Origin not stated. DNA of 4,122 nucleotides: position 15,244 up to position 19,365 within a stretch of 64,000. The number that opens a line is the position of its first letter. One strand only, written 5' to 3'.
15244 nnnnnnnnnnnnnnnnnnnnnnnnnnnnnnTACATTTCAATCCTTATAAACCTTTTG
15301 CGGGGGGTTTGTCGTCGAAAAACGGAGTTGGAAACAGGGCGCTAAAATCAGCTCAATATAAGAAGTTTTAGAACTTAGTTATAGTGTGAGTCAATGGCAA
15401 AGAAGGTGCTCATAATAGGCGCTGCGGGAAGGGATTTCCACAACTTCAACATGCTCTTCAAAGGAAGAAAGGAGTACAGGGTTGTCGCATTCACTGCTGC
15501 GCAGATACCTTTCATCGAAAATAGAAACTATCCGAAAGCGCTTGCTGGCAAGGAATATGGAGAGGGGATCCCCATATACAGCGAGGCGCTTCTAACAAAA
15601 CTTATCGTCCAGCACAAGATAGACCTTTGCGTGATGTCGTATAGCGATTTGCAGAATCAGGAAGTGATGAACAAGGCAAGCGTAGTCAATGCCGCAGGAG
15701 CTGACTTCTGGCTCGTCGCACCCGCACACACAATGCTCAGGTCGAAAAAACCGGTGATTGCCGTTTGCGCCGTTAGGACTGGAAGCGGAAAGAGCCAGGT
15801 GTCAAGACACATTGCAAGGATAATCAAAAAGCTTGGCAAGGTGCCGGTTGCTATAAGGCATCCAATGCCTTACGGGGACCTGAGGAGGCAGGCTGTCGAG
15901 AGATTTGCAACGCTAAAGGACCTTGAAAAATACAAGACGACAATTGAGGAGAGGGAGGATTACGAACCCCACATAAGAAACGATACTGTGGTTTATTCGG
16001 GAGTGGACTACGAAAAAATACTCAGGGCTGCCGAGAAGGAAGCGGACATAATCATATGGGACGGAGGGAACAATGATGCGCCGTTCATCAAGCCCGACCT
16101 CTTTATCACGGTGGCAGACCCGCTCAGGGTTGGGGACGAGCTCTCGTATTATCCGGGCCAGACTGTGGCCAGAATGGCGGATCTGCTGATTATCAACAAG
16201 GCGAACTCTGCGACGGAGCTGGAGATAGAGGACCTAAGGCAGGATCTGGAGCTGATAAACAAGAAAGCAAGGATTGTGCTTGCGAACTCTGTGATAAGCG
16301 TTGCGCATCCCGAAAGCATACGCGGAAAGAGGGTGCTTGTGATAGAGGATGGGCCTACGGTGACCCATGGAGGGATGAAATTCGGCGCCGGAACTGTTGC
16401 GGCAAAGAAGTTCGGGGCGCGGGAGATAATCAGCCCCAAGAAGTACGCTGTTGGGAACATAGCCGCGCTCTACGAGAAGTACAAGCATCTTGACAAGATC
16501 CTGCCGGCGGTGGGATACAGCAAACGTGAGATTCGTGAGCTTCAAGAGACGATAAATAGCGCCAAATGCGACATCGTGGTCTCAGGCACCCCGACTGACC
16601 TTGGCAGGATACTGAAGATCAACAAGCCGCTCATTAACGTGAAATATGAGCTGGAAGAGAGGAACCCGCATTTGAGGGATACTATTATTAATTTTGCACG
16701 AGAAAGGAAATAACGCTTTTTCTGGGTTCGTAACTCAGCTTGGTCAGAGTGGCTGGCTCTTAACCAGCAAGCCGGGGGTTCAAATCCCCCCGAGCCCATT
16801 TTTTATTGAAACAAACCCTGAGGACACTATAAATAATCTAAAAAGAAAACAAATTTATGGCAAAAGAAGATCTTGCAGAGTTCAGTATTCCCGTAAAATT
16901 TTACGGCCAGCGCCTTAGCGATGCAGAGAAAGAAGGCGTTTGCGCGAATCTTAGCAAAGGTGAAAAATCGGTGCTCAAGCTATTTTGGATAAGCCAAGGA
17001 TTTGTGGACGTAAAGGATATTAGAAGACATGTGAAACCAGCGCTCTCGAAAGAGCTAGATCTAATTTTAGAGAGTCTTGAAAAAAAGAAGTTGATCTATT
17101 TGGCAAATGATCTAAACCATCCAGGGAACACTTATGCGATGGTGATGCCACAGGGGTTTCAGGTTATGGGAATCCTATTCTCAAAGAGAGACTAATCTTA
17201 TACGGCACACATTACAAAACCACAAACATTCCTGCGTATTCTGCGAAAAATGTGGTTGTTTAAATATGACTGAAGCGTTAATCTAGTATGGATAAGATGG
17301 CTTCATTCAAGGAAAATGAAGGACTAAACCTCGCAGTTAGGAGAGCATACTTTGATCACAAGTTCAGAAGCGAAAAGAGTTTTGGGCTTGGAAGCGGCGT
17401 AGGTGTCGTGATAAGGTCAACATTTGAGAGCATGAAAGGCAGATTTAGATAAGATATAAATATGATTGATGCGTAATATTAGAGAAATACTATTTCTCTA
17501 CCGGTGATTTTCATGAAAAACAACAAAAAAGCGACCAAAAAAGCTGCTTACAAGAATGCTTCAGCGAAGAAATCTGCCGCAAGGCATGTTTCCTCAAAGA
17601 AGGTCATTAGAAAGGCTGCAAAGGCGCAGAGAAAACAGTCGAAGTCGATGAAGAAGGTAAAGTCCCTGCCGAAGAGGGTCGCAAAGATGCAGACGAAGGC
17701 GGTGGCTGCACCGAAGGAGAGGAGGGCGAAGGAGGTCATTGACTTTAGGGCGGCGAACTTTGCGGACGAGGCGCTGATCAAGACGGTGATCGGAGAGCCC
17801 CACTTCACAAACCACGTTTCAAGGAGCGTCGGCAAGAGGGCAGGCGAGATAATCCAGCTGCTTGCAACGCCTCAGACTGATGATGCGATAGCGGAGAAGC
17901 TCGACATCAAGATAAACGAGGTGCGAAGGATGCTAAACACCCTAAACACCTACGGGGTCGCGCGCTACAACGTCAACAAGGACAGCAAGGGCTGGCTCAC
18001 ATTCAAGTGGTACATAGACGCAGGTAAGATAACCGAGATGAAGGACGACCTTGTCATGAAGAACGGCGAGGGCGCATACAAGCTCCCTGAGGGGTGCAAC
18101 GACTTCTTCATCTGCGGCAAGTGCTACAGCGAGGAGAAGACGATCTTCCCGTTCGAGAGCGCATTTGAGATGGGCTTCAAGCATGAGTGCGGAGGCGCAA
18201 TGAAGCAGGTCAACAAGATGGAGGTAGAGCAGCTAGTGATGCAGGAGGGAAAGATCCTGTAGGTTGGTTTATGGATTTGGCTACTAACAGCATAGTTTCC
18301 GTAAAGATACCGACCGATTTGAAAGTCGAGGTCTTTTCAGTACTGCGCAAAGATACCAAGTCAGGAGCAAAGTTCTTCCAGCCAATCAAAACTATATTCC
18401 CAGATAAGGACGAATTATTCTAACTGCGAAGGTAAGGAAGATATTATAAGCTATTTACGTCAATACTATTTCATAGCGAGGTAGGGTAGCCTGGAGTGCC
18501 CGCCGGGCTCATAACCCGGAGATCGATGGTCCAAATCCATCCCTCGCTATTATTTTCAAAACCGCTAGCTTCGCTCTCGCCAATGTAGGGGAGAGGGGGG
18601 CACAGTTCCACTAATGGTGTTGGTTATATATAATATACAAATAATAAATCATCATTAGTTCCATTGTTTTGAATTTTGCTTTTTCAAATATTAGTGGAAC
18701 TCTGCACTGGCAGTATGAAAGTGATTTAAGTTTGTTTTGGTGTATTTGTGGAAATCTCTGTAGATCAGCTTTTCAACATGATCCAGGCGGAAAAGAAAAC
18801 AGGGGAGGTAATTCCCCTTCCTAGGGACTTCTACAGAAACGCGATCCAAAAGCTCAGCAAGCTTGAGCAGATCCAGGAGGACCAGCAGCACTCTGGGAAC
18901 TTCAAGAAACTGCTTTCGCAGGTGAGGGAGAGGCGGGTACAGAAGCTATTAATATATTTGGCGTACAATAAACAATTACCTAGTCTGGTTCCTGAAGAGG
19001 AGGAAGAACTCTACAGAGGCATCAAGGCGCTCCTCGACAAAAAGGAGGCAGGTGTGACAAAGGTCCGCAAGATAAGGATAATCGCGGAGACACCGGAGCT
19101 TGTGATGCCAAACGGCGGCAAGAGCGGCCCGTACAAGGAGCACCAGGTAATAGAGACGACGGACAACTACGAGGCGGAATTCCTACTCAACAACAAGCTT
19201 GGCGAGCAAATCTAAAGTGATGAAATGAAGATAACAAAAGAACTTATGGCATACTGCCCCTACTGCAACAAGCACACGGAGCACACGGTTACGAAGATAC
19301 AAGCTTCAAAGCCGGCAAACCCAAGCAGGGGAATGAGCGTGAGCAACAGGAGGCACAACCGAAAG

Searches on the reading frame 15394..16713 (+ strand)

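Call 9: search_protein_families(library=pfam, proteins=[window:15394-16713:+], max_evalue=0.01)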
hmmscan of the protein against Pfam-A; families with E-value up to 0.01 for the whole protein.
window:15394-16713:+ (439 aa): 1 family
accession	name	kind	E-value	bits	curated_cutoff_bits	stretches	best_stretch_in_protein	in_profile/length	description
PF02492.25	cobW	-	0.0044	17.1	20.7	0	232-295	113-179/180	CobW/HypB/UreG, nucleotide-binding domain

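Call 45: search_protein_families(library=pfam, proteins=[window:15394-16713:+], max_evalue=0.01)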
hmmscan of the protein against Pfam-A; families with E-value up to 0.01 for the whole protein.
window:15394-16713:+ (439 aa): 1 family
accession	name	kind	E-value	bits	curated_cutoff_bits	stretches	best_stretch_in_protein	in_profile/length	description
PF02492.25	cobW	-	0.0044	17.1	20.7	0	232-295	113-179/180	CobW/HypB/UreG, nucleotide-binding domain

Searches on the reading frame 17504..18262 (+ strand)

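Call 9: search_protein_families(library=pfam, proteins=[window:17504-18262:+], max_evalue=0.01)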
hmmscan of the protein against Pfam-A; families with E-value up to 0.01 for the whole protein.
window:17504-18262:+ (252 aa): 1 family
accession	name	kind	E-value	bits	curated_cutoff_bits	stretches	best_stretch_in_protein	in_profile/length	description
PF02002.24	TFIIE_alpha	-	4.6e-10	39.7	22.9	1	106-179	8-84/105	TFIIE alpha subunit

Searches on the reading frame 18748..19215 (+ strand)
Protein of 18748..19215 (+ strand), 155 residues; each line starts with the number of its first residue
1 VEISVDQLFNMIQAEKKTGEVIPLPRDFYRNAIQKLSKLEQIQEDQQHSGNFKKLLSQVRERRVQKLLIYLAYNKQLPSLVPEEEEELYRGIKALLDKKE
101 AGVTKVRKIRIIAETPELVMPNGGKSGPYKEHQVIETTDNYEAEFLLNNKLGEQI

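Call 9: search_protein_families(library=pfam, proteins=[window:18748-19215:+], max_evalue=0.01)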
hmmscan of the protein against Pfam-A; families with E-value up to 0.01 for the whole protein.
window:18748-19215:+ (155 aa): 1 family
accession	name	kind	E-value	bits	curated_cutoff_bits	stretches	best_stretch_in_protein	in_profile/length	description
PF05916.17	Sld5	-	0.00036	21.1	22.3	1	9-99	7-98/102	GINS complex protein helical bundle domain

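Call 10: find_encoding_contigs(protein=window:18748-19215:+, flank=10000, max_places=10)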
Protein window:18748-19215:+ (155 aa): no gene with exactly this product is on record in the collection.

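Call 12: find_homologous_proteins(query=window:18748-19215:+, max_evalue=0.00001)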
Query window:18748-19215:+ (155 aa): 31 proteins with E <= 0.00001 among 54 candidates.
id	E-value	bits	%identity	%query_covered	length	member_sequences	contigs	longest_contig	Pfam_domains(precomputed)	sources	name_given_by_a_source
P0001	6.9e-93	326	100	100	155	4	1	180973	-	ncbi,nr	ncbi:MAG: hypothetical protein KGH65_00280 [Candidatus Micrarchaeota archaeon]|nr:hypothetical prote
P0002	6.6e-68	245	74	100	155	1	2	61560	-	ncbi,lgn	ncbi:MAG: hypothetical protein ACREBF_00250 [Candidatus Micrarchaeales archaeon]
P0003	8.6e-59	215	68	100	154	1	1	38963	-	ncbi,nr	ncbi:MAG: hypothetical protein KGH71_02015 [Candidatus Micrarchaeota archaeon]|nr:hypothetical prote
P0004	1.2e-57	212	63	100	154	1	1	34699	PF27418.1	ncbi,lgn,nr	ncbi:MAG: hypothetical protein KGH49_00365 [Candidatus Micrarchaeota archaeon]|nr:hypothetical prote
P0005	1.4e-57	211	65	100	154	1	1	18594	-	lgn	-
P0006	1.5e-57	211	63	100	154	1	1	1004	-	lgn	-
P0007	1.0e-55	205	65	100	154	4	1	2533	-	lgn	-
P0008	5.0e-55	203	58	100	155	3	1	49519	-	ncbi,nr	ncbi:MAG: DNA replication complex GINS family protein [Candidatus Micrarchaeota archaeon]|nr:DNA rep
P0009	1.2e-52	195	59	100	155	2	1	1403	-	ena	-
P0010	2.2e-51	191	58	100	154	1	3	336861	-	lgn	-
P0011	2.5e-49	185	59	99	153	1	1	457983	PF27418.1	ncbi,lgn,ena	-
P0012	3.7e-48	181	56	100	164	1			-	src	-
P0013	1.0e-46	176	57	94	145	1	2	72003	PF27418.1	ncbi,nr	ncbi:MAG: hypothetical protein KGH61_00840 [Candidatus Micrarchaeota archaeon]|nr:hypothetical prote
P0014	7.8e-46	173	57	94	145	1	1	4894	PF27418.1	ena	-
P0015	1.9e-44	169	55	100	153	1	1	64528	PF27418.1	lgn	-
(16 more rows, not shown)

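Call 14: find_related_loci(query=A1, collection=genome_contigs, flank=10000)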
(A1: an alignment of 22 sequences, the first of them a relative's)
Query A1 (155 aa) in genome_contigs; peptide patterns used: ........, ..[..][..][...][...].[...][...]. (x = any residue, [..] = any of these).
83 stretches matched a pattern; 26 encode a relative of the query (tblastn E <= 1e-3); 26 distinct loci.
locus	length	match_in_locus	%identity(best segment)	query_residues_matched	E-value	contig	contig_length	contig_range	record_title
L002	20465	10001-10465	74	1-155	4e-76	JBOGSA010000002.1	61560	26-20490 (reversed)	MAG: Candidatus Micrarchaeales archaeon isolate TC-S_metawrap_bin.151 k127_760936, whole genome shotgun sequence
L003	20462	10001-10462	62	1-155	1e-64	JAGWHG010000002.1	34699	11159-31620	MAG: Candidatus Micrarchaeota archaeon isolate REEA72 REEA72_2_length_34699_cov_4.228207, whole genome shotgun sequence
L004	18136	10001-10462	62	1-155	8e-63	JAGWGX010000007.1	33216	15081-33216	MAG: Candidatus Micrarchaeota archaeon isolate REEA61 REEA61_7_length_33216_cov_6.253689, whole genome shotgun sequence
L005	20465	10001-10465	58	1-155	3e-62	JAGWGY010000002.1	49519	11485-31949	MAG: Candidatus Micrarchaeota archaeon isolate REEA63 REEA63_2_length_49519_cov_15.176227, whole genome shotgun sequence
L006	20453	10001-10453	59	1-153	2e-56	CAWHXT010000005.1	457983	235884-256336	MAG: uncultured Candidatus Micrarchaeota archaeon isolate MFD01476.bin.2.11 genome assembly, contig: contig_46649, whole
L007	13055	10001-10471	46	2-155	2e-44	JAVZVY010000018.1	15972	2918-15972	MAG: Candidatus Micrarchaeaceae archaeon isolate DRTY-9_201709_bins_2 DRTY-9_201709_bins_2_scaffold_18, whole genome sho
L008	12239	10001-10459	50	2-153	9e-45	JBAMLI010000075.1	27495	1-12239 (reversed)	MAG: archaeon isolate MAG1 ExploCarb_3808S_S2_468_length_27495_cov_51, whole genome shotgun sequence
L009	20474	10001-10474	48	2-155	8e-42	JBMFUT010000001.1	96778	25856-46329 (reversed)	MAG: Candidatus Micrarchaeia archaeon isolate KM4348-10 NODE_38_length_96778_cov_59.117831, whole genome shotgun sequenc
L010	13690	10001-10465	59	1-155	9e-60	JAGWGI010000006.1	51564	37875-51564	MAG: Candidatus Micrarchaeota archaeon isolate REEA36 REEA36-150_579, whole genome shotgun sequence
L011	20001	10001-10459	45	2-153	1e-41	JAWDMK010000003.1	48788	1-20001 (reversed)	MAG: Candidatus Micrarchaeota archaeon isolate F8S.bin.15 NODE_59_length_48788_cov_3.73245, whole genome shotgun sequenc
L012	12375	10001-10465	48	2-155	2e-41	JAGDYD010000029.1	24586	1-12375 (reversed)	MAG: Candidatus Micrarchaeota archaeon isolate KMA_Bin02 NODE_625_length_24586_cov_4.090742, whole genome shotgun sequen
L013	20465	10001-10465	44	2-155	6e-40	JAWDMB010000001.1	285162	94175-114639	MAG: Candidatus Micrarchaeota archaeon isolate DS.bin.6 NODE_1_length_285162_cov_6.39652, whole genome shotgun sequence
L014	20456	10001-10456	44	3-155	5e-40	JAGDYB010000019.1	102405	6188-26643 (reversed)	MAG: Candidatus Micrarchaeota archaeon isolate KMA_Bin04 NODE_33_length_102405_cov_6.319209, whole genome shotgun sequen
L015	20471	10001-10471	45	3-155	4e-40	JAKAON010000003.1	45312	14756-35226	MAG: Candidatus Micrarchaeota archaeon isolate YF1.bin19 NODE_750_length_45312_cov_3.419055, whole genome shotgun sequen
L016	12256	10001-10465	46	2-155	2e-39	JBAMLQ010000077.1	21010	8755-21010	MAG: Candidatus Micrarchaeia archaeon isolate MAG9 ExploCarb_3808S_S2_642_length_21010_cov_4, whole genome shotgun seque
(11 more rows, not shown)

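Call 30: find_homologous_proteins(query=L009:19660-20472:+, max_evalue=1e-20)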
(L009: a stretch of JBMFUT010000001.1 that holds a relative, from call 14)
Query L009:19660-20472:+ (271 aa): 3626 proteins with E <= 1e-20 among 5160 candidates; the best 120 are listed.
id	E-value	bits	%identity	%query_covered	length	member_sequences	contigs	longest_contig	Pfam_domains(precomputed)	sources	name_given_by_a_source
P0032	1.7e-167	573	100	99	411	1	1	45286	PF22703.3,PF22606.3,PF13401.13,PF09079.18,PF13191.13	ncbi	-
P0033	9.5e-157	538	92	99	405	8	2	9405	PF22703.3,PF22606.3,PF13401.13,PF01637.25,PF09079.18,PF13191.13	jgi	-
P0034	9.5e-157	538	92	99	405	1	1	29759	PF22703.3,PF22606.3,PF13401.13,PF01637.25,PF09079.18,PF13191.13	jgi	-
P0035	4.1e-155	533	91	99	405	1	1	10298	PF22703.3,PF22606.3,PF13401.13,PF01637.25,PF09079.18,PF13191.13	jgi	jgi:cell division control protein 6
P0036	1.1e-137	476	81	97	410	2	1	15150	PF22703.3,PF22606.3,PF13401.13,PF01637.25,PF09079.18,PF13191.13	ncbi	ncbi:MAG: Cdc6/Cdc18 family protein [Candidatus Micrarchaeia archaeon]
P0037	5.3e-137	473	81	97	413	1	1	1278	PF22703.3,PF22606.3,PF13401.13,PF01637.25,PF09079.18,PF13191.13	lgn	-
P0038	6.0e-137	473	81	97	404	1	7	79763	PF22703.3,PF13401.13,PF01637.25,PF09079.18,PF13191.13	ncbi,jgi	ncbi:MAG: Cdc6/Cdc18 family protein [Candidatus Micrarchaeia archaeon]|jgi:cell division control pro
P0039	8.8e-137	473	81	97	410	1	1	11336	PF22703.3,PF22606.3,PF13401.13,PF01637.25,PF09079.18,PF13191.13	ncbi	-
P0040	1.9e-136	471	80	97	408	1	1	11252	PF22703.3,PF22606.3,PF00004.36,PF13401.13,PF01637.25,PF09079.18,PF13191.13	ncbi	ncbi:MAG: Cdc6/Cdc18 family protein [Candidatus Micrarchaeia archaeon]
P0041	4.8e-136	470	80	97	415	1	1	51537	PF22703.3,PF22606.3,PF13401.13,PF01637.25,PF09079.18,PF13191.13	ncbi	-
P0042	4.9e-136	470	80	97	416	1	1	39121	PF22703.3,PF22606.3,PF13401.13,PF01637.25,PF09079.18,PF13191.13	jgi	jgi:cell division control protein 6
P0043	4.3e-135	467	81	97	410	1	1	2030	PF22703.3,PF22606.3,PF13401.13,PF01637.25,PF09079.18,PF13191.13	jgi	-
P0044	4.3e-135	467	81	97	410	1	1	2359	PF22703.3,PF22606.3,PF13401.13,PF01637.25,PF09079.18,PF13191.13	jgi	-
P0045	7.3e-135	466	80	97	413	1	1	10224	PF22703.3,PF22606.3,PF13401.13,PF01637.25,PF09079.18,PF13191.13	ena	-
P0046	7.3e-135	466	80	97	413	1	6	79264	PF22703.3,PF22606.3,PF13401.13,PF01637.25,PF09079.18,PF13191.13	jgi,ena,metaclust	metaclust:\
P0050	9.8e-135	466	80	97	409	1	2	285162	PF22703.3,PF13401.13,PF01637.25,PF09079.18,PF13191.13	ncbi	ncbi:MAG: AAA family ATPase [Candidatus Micrarchaeota archaeon]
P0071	2.2e-126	439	73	97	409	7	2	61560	PF22703.3,PF22606.3,PF13401.13,PF09079.18,PF13191.13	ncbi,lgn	ncbi:MAG: Cdc6/Cdc18 family protein [Candidatus Micrarchaeales archaeon]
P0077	7.5e-126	437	72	98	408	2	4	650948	PF22703.3,PF00004.36,PF13401.13,PF05673.20,PF01637.25,PF09079.18,PF13191.13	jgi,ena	jgi:cell division control protein 6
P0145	3.9e-122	425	71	97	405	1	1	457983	PF22703.3,PF17872.8,PF22606.3,PF13401.13,PF01637.25,PF09079.18,PF13191.13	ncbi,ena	-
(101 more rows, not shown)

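Call 31: find_encoding_contigs(protein=P0071, flank=10000, max_places=2)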
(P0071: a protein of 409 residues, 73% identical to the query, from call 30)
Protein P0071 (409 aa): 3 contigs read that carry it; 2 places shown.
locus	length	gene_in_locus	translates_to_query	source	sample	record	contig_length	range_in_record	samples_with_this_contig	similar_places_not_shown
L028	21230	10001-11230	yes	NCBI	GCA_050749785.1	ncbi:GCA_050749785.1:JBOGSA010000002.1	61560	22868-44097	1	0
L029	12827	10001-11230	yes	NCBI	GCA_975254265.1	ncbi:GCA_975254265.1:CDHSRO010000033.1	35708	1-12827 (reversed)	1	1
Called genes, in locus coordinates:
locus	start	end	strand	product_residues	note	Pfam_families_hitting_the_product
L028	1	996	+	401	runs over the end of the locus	PF00149:Metallophos (weak), PF12850:Metallophos_2 (faint)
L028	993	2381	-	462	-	PF02629:CoA_binding, PF13380:CoA_binding_2, PF13607:Succ_CoA_lig, PF19045:Ligase_CoA_2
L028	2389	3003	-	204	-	PF13549:ATP-grasp_5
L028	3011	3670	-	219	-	-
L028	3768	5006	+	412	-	PF00753:Lactamase_B, PF13483:Lactamase_B_3 (faint), PF16661:Lactamase_B_6 (weak), PF23023:Anti-Pycsar_Apyc1, PF12706:Lactamase_B_2, PF10996:Beta-Casp, PF07521:RMMBL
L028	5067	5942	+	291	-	-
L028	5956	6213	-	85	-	-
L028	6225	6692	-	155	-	PF08534:Redoxin, PF00578:AhpC-TSA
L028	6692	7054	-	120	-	PF16900:REPA_OB_2 (weak), PF24903:OB_MEIOB_N (weak), PF21473:OB_Ssb-like (weak), PF01336:tRNA_anti-codon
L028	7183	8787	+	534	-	PF06418:CTP_synth_N, PF00117:GATase, PF07722:Peptidase_C26 (weak)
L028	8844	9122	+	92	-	-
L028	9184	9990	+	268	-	PF09140:MipZ (weak), PF10609:ParA, PF13614:AAA_31, PF01656:CbiA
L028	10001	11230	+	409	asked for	PF13191:AAA_16 (weak), PF13401:AAA_22 (weak), PF22606:Cdc6-ORC-like_ATPase_lid (faint), PF22703:Cdc6_lid, PF09079:WHD_Cdc6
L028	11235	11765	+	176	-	-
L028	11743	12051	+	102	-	PF01900:RNase_P_Rpp14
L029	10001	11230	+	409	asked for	PF13191:AAA_16 (weak), PF13401:AAA_22 (weak), PF22606:Cdc6-ORC-like_ATPase_lid (faint), PF22703:Cdc6_lid, PF09079:WHD_Cdc6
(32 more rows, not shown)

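Call 32: find_encoding_contigs(protein=P0145, flank=10000, max_places=2)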
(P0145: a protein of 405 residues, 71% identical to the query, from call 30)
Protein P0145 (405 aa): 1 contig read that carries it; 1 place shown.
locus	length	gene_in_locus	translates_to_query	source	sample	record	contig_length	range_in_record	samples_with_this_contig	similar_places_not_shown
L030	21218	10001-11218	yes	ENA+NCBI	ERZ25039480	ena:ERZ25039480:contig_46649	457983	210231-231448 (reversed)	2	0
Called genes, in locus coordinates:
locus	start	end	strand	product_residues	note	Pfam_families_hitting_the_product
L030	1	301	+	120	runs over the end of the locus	-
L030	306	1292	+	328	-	PF01368:DHH, PF02272:DHHA1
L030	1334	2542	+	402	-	PF00149:Metallophos, PF12850:Metallophos_2 (weak)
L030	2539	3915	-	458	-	PF02629:CoA_binding, PF13380:CoA_binding_2, PF13607:Succ_CoA_lig, PF00549:Ligase_CoA (faint), PF19045:Ligase_CoA_2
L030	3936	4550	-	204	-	PF13549:ATP-grasp_5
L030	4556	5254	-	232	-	-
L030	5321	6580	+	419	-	PF00753:Lactamase_B (weak), PF23023:Anti-Pycsar_Apyc1, PF12706:Lactamase_B_2 (faint), PF16661:Lactamase_B_6 (weak), PF10996:Beta-Casp, PF07521:RMMBL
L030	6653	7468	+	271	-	-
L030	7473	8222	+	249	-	PF00215:OMPdecase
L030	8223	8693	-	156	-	PF08534:Redoxin, PF00578:AhpC-TSA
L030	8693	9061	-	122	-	PF16900:REPA_OB_2 (weak), PF24903:OB_MEIOB_N (weak), PF21473:OB_Ssb-like (weak), PF01336:tRNA_anti-codon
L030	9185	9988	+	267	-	PF01656:CbiA, PF02374:ArsA_ATPase (weak), PF09140:MipZ (weak), PF10609:ParA, PF13614:AAA_31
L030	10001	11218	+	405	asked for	PF01637:ATPase_2 (weak), PF13191:AAA_16, PF13401:AAA_22 (weak), PF17872:AAA_lid_10 (faint), PF22606:Cdc6-ORC-like_ATPase_lid (weak), PF22703:Cdc6_lid, PF09079:WHD_Cdc6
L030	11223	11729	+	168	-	-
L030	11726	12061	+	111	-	PF01900:RNase_P_Rpp14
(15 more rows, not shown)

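Call 33: find_encoding_contigs(protein=P0050, flank=10000, max_places=2)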
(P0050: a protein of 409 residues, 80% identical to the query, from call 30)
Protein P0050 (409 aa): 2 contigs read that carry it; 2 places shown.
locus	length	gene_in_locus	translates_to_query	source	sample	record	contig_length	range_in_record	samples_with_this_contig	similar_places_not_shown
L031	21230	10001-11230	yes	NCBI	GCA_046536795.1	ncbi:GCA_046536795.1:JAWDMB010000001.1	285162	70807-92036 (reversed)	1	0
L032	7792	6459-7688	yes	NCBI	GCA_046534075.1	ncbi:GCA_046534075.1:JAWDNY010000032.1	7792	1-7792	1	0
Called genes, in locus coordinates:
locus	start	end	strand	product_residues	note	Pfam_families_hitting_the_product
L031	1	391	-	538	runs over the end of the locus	PF07705:CARDB (weak)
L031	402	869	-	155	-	-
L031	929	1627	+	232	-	PF01904:DUF72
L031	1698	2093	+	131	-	-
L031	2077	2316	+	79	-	-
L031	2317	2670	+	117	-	-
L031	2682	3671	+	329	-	PF01368:DHH, PF02272:DHHA1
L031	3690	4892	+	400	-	PF00149:Metallophos (weak), PF12850:Metallophos_2 (faint)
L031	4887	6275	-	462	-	PF02629:CoA_binding, PF13380:CoA_binding_2, PF00549:Ligase_CoA (faint), PF13607:Succ_CoA_lig, PF19045:Ligase_CoA_2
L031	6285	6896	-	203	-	PF13549:ATP-grasp_5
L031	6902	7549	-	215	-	-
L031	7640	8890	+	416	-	PF23023:Anti-Pycsar_Apyc1 (weak), PF16661:Lactamase_B_6, PF10996:Beta-Casp, PF07521:RMMBL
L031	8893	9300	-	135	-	PF24903:OB_MEIOB_N (weak), PF21473:OB_Ssb-like, PF01336:tRNA_anti-codon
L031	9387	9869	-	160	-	PF03551:PadR, PF14277:DUF4364 (weak)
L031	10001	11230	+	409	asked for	PF01637:ATPase_2 (weak), PF13191:AAA_16 (weak), PF13401:AAA_22 (weak), PF22703:Cdc6_lid, PF09079:WHD_Cdc6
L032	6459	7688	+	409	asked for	PF01637:ATPase_2 (weak), PF13191:AAA_16 (weak), PF13401:AAA_22 (weak), PF22703:Cdc6_lid, PF09079:WHD_Cdc6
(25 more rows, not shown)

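Call 78: find_encoding_contigs(protein=P0077, flank=10000, max_places=3)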
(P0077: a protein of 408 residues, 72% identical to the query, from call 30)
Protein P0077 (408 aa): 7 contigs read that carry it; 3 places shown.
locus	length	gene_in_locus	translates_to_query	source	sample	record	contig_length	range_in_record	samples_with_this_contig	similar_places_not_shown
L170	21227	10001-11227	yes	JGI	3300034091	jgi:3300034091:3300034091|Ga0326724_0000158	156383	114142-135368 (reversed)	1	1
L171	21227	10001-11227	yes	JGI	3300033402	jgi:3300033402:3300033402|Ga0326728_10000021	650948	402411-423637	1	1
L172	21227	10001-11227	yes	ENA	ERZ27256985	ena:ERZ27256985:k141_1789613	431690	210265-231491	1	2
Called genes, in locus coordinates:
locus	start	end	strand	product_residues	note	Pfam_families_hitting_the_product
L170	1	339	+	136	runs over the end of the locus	PF00499:Oxidored_q3 (weak)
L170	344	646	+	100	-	-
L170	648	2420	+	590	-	PF00361:Proton_antipo_M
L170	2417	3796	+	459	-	PF00361:Proton_antipo_M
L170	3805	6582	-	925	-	PF01695:IstB_IS21 (faint), PF05673:DUF815 (faint), PF13173:AAA_14 (faint), PF25199:nSTAND_NTPase5 (faint), PF00004:AAA, PF05496:RuvB_N (weak), PF00004:AAA, PF17862:AAA_lid_3, +16 more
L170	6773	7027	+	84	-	PF03083:MtN3_slv (weak), PF04193:PQ-loop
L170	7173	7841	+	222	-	PF08713:DNA_alkylation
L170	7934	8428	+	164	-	PF00571:CBS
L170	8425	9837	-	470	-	PF00361:Proton_antipo_M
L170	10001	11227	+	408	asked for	PF05673:DUF815 (faint), PF01637:ATPase_2 (weak), PF13191:AAA_16 (weak), PF13401:AAA_22 (weak), PF00004:AAA (weak), PF22703:Cdc6_lid, PF09079:WHD_Cdc6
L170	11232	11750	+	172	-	-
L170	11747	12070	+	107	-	PF01900:RNase_P_Rpp14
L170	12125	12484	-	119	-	-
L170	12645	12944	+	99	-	PF21473:OB_Ssb-like, PF01336:tRNA_anti-codon (weak)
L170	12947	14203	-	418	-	PF00753:Lactamase_B, PF23023:Anti-Pycsar_Apyc1, PF12706:Lactamase_B_2 (weak), PF16661:Lactamase_B_6 (weak), PF10996:Beta-Casp, PF07521:RMMBL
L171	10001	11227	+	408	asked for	PF05673:DUF815 (faint), PF01637:ATPase_2 (weak), PF13191:AAA_16 (weak), PF13401:AAA_22 (weak), PF00004:AAA (weak), PF22703:Cdc6_lid, PF09079:WHD_Cdc6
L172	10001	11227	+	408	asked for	PF05673:DUF815 (faint), PF01637:ATPase_2 (weak), PF13191:AAA_16 (weak), PF13401:AAA_22 (weak), PF00004:AAA (weak), PF22703:Cdc6_lid, PF09079:WHD_Cdc6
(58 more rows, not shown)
